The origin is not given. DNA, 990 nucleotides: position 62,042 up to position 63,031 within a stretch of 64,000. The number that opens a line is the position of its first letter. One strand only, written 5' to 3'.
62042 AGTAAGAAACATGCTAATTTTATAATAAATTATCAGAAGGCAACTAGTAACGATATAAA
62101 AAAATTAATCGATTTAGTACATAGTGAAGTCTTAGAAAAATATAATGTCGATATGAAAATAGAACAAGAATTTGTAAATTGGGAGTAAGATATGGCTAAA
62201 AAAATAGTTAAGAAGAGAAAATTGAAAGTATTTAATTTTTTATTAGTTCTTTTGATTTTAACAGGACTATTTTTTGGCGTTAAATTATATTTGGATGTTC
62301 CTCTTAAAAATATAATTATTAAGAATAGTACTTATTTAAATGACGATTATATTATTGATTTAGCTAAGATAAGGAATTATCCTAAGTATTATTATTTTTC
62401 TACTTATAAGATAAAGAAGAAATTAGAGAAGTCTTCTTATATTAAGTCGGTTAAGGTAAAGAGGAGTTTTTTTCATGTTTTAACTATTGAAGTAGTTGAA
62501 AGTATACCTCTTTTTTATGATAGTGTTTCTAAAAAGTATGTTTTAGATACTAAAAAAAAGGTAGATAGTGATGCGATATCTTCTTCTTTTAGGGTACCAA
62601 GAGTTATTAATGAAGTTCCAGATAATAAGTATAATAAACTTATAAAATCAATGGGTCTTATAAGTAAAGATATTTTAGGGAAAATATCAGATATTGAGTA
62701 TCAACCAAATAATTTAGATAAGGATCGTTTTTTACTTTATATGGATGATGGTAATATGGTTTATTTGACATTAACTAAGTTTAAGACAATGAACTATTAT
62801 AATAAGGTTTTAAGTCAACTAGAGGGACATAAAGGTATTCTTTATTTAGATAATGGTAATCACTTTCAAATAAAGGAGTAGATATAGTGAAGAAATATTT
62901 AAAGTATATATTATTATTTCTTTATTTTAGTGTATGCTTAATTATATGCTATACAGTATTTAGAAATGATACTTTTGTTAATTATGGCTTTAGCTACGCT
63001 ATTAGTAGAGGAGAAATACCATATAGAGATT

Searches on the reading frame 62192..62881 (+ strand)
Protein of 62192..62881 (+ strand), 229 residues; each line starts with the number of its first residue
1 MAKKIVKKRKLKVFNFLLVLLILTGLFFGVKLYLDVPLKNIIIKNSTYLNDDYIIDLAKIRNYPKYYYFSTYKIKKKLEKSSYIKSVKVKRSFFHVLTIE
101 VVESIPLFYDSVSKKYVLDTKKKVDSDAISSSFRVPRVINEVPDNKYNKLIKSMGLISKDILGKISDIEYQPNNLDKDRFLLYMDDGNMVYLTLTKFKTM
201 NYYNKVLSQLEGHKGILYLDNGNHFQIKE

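Call 65: find_encoding_contigs(protein=window:62192-62881:+, flank=10000, max_places=2)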
Protein window:62192-62881:+ (229 aa): 8 contigs read that carry it; 2 places shown.
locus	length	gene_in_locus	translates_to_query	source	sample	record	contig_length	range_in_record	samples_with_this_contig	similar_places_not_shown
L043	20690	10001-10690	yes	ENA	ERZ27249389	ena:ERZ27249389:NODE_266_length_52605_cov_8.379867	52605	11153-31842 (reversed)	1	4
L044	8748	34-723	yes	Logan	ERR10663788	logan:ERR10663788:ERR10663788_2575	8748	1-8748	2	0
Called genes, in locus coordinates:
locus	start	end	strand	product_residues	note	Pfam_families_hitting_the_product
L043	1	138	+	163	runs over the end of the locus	PF00149:Metallophos, PF12850:Metallophos_2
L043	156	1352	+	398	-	PF07804:HipA_C (weak)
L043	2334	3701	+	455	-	-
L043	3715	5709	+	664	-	-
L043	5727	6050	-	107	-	-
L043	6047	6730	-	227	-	PF00625:Guanylate_kin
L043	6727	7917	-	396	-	PF01467:CTP_transf_like (weak), PF05636:HIGH_NTase1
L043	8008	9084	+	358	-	PF03033:Glyco_transf_28, PF04101:Glyco_tran_28_C, PF06722:EryCIII-like_C (weak)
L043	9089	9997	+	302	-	PF01565:FAD_binding_4, PF02873:MurB_C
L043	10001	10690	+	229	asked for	PF08478:POTRA_1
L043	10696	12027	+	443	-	-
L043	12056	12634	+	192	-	PF01066:CDP-OH_P_transf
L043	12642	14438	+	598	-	PF00884:Sulfatase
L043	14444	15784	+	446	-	-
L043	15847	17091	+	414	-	PF11104:PilM_2 (faint), PF02491:SHS2_FTSA, PF14450:FtsA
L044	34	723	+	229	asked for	PF08478:POTRA_1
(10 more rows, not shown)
